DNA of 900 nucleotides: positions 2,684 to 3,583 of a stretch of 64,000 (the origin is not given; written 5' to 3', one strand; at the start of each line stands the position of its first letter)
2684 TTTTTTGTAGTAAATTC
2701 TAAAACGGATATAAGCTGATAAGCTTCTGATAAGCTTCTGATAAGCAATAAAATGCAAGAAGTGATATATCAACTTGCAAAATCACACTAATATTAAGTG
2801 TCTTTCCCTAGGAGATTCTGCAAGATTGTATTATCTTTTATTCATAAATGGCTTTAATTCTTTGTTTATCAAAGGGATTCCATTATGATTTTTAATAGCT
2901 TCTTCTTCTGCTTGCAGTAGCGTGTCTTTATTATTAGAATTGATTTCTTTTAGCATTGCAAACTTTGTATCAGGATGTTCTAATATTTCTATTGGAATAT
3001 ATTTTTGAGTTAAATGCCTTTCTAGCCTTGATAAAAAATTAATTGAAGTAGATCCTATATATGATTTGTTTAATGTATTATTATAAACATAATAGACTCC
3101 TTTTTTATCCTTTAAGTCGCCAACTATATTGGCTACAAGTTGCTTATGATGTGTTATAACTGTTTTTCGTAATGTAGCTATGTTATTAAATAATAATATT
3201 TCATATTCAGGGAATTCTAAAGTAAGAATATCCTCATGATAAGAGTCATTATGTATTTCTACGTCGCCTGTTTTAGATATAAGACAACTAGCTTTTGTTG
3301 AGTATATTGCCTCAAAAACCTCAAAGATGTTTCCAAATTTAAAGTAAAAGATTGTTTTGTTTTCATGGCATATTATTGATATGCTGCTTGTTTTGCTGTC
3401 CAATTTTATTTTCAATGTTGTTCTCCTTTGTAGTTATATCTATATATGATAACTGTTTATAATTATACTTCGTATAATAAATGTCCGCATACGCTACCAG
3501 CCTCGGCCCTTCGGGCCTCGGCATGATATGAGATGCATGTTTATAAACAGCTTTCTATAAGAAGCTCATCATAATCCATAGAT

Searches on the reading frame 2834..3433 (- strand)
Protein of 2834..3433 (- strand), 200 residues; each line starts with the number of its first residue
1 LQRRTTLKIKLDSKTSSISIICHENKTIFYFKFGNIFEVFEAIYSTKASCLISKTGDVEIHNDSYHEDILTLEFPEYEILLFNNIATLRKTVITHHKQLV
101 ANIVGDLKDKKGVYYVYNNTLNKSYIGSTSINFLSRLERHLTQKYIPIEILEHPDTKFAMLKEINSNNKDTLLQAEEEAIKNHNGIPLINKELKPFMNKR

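Call 50: search_protein_families(library=pfam, proteins=[window:2834-3433:-], max_evalue=0.1)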
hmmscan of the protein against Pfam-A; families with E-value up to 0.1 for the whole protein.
seq(200 aa): 1 family
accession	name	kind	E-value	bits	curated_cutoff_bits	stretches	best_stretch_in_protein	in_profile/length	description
PF01541.30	GIY-YIG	-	6.7e-08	33.2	22.6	1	110-184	1-73/78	GIY-YIG catalytic domain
